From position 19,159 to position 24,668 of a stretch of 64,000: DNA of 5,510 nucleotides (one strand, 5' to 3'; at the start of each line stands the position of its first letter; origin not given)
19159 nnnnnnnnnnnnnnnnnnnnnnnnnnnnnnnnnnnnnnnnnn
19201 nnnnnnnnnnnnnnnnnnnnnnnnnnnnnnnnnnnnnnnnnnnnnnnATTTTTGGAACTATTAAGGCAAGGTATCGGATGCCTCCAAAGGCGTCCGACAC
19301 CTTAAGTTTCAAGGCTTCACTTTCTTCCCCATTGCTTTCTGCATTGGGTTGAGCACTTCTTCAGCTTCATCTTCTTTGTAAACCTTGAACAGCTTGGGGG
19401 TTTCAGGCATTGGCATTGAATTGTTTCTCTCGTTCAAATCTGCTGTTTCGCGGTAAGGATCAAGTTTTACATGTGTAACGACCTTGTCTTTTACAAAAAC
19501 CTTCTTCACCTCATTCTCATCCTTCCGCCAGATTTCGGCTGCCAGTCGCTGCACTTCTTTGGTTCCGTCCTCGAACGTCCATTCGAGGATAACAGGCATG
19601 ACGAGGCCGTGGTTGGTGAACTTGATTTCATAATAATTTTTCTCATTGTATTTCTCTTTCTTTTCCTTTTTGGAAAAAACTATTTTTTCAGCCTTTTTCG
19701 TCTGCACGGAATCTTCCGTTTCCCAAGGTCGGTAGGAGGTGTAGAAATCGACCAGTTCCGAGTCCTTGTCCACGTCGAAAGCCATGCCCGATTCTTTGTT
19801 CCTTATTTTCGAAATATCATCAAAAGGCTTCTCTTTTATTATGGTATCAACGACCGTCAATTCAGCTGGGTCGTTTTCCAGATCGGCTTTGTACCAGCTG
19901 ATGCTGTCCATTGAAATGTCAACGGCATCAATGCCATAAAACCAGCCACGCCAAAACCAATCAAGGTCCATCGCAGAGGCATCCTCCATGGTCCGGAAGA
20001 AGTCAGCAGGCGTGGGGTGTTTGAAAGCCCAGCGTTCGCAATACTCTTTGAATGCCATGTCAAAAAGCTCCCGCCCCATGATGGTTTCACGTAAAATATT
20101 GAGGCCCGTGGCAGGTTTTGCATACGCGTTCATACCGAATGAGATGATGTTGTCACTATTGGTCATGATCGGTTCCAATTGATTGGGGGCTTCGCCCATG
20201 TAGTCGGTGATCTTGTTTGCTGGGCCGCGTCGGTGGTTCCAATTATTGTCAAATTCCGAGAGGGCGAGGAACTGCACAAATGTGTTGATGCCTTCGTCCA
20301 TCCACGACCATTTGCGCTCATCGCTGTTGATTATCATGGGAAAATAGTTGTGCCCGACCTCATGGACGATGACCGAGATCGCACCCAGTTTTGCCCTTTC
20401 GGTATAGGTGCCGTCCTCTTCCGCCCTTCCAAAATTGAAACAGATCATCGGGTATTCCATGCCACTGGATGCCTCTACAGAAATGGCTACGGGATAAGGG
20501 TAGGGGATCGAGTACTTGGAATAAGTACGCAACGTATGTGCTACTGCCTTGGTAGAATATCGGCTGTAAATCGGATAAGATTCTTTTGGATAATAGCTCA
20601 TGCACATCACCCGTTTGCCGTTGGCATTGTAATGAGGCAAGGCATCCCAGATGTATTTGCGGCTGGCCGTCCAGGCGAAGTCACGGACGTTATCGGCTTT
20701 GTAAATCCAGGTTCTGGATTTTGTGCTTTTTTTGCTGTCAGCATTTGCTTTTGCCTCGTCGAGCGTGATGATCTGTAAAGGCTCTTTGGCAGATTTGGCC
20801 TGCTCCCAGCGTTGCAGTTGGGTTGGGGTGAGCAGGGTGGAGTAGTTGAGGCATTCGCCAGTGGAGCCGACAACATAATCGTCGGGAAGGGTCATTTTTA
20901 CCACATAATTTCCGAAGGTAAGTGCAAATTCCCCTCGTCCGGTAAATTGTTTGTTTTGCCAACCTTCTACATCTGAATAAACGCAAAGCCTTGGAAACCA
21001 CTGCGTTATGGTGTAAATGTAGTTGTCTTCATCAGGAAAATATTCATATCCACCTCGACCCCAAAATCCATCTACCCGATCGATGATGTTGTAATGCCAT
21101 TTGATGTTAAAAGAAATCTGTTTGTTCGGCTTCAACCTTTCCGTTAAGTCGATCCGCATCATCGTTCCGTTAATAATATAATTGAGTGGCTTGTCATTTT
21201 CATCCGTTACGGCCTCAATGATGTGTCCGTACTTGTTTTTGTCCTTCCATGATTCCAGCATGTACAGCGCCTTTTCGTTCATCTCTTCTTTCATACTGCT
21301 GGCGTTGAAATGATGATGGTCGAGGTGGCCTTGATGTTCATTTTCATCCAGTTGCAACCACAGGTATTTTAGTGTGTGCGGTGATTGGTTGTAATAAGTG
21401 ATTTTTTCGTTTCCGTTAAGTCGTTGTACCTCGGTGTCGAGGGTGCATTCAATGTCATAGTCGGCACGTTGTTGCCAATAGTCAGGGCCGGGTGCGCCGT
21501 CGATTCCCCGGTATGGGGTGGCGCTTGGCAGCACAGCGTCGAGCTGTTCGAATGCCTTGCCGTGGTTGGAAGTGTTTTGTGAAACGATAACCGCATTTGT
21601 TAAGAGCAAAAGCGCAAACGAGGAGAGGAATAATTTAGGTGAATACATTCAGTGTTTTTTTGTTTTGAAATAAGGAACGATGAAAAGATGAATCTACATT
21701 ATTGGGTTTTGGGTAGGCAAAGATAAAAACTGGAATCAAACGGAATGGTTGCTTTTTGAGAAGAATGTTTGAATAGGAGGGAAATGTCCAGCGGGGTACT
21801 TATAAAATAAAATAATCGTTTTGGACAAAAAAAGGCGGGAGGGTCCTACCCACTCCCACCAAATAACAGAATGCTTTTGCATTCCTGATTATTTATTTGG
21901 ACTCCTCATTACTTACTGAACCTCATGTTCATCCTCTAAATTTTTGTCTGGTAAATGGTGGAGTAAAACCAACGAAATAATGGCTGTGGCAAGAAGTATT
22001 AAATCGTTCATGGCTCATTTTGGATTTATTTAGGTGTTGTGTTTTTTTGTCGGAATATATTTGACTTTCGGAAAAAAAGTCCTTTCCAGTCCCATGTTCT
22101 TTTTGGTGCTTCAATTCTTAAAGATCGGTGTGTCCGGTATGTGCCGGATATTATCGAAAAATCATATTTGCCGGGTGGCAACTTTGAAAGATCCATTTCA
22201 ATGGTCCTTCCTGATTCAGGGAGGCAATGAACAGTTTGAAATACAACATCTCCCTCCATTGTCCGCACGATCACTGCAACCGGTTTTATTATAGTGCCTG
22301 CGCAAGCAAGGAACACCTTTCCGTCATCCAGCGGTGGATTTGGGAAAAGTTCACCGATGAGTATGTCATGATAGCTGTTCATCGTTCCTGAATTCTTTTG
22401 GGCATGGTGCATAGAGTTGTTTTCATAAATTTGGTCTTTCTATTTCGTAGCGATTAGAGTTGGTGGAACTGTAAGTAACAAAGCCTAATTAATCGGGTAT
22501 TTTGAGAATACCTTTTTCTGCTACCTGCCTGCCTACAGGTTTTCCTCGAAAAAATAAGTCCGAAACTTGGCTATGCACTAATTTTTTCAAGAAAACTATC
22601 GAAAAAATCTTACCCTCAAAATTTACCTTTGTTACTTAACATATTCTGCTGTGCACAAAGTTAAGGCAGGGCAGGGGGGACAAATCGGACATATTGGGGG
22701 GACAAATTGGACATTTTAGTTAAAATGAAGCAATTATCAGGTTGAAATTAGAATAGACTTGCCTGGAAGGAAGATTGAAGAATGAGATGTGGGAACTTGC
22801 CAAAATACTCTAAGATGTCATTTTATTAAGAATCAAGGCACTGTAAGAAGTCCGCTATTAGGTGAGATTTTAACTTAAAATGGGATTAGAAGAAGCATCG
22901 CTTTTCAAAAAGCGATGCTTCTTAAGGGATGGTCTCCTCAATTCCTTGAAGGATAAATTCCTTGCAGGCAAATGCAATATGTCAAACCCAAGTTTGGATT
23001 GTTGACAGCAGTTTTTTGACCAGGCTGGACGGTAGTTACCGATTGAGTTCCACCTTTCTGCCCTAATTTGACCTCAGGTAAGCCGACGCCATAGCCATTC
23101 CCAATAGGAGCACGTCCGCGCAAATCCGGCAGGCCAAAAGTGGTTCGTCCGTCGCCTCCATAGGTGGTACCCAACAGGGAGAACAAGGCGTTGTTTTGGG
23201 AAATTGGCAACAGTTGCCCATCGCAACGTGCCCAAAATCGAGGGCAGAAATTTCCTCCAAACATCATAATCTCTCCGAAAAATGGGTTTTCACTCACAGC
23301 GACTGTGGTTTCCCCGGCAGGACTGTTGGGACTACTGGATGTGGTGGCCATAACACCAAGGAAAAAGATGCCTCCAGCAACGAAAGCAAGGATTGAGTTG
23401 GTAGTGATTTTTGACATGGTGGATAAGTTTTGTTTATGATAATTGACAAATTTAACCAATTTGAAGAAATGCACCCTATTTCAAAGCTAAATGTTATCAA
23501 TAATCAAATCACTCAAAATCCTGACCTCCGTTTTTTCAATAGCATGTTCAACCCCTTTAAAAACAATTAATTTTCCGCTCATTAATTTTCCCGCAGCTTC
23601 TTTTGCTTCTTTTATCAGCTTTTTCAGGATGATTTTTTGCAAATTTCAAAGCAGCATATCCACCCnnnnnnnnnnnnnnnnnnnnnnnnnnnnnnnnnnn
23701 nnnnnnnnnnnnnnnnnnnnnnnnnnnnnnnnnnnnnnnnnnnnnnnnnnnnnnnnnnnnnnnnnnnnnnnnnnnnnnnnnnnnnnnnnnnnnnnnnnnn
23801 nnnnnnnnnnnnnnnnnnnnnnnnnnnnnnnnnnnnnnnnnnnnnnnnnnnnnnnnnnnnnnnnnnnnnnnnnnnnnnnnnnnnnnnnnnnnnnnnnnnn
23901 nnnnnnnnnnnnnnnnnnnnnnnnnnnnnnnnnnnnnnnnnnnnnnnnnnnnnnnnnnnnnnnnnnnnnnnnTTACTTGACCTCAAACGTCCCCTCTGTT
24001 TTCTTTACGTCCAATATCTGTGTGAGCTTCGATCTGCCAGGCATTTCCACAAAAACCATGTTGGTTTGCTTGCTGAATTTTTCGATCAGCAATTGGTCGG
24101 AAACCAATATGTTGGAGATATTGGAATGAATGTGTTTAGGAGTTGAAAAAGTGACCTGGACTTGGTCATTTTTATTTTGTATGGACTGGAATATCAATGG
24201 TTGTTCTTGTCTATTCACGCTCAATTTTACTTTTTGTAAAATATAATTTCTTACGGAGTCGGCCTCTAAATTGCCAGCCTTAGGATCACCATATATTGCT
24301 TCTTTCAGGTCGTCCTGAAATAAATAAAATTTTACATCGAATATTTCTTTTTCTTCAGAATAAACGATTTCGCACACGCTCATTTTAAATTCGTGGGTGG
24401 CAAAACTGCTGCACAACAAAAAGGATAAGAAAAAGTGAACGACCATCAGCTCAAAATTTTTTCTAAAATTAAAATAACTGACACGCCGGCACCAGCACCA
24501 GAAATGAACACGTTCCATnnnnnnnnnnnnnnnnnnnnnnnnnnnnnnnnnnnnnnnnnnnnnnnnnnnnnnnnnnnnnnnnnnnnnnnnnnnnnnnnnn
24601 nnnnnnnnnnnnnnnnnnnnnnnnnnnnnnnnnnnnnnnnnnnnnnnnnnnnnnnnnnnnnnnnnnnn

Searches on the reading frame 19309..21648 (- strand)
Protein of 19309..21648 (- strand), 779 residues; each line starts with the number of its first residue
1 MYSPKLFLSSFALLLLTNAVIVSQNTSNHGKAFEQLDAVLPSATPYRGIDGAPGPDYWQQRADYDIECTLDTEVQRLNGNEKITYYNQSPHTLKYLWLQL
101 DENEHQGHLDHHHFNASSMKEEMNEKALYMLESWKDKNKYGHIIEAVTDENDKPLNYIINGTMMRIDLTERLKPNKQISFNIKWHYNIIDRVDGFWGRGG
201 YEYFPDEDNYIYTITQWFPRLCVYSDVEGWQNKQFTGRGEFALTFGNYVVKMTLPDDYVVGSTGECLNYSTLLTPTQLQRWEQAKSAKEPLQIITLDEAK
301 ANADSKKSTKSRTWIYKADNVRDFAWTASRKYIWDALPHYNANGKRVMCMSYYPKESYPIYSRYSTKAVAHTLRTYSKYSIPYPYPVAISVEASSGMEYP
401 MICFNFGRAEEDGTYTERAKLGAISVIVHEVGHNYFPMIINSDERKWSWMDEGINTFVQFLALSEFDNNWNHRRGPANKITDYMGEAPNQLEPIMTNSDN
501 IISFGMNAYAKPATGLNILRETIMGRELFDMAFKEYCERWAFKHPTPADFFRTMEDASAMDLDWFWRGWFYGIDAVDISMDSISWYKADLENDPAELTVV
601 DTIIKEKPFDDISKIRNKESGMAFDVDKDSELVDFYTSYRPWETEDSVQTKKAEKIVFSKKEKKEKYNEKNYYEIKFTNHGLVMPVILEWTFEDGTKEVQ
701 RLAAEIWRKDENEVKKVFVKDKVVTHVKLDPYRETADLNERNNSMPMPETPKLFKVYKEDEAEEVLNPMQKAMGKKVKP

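Call 15: search_protein_families(library=pfam, proteins=[window:19309-21648:-])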
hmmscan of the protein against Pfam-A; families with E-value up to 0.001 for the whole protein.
window:19309-21648:- (779 aa): 1 family
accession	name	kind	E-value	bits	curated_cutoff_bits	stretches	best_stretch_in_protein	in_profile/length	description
PF01433.26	Peptidase_M1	-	2.6e-15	57.1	27.7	1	375-569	12-218/218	Peptidase family M1 domain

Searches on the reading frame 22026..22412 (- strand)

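Call 15: search_protein_families(library=pfam, proteins=[window:22026-22412:-])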
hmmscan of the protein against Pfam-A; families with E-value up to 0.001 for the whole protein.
window:22026-22412:- (128 aa): 0 families

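Call 84: search_protein_families(library=pfam, proteins=[window:22026-22412:-], max_evalue=0.01)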
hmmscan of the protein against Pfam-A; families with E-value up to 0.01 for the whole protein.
window:22026-22412:- (128 aa): 1 family
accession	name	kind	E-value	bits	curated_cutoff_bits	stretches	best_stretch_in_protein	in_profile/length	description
PF11589.14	DUF3244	-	0.0024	18.3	25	1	44-89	41-85/96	Domain of unknown function (DUF3244)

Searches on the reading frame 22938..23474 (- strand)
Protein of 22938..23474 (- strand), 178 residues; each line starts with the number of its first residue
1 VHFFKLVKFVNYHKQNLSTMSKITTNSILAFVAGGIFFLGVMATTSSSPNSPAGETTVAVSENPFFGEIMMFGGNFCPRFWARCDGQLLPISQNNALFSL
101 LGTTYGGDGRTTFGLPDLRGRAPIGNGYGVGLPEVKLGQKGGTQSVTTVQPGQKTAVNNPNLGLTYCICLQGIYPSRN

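Call 15: search_protein_families(library=pfam, proteins=[window:22938-23474:-])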
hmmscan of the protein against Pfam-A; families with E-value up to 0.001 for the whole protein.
window:22938-23474:- (178 aa): 1 family
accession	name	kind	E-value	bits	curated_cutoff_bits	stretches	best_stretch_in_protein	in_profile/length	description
PF07484.17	Collar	-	1.7e-29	102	24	1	67-123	1-57/57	Phage Tail Collar Domain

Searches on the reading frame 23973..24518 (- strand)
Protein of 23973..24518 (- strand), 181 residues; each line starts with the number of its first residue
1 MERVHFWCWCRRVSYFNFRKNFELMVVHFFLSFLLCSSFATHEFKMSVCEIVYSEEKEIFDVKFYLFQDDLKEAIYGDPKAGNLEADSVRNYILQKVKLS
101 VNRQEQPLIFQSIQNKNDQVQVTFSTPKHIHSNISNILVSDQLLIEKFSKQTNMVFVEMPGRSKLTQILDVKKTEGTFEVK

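Call 51: search_protein_families(library=pfam, proteins=[window:23973-24518:-])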
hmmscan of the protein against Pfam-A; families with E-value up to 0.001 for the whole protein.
window:23973-24518:- (181 aa): 1 family
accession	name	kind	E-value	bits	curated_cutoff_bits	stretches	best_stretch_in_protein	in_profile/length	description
PF20420.3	DUF6702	-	1e-15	58.4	24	1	37-164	2-136/141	Domain of unknown function (DUF6702)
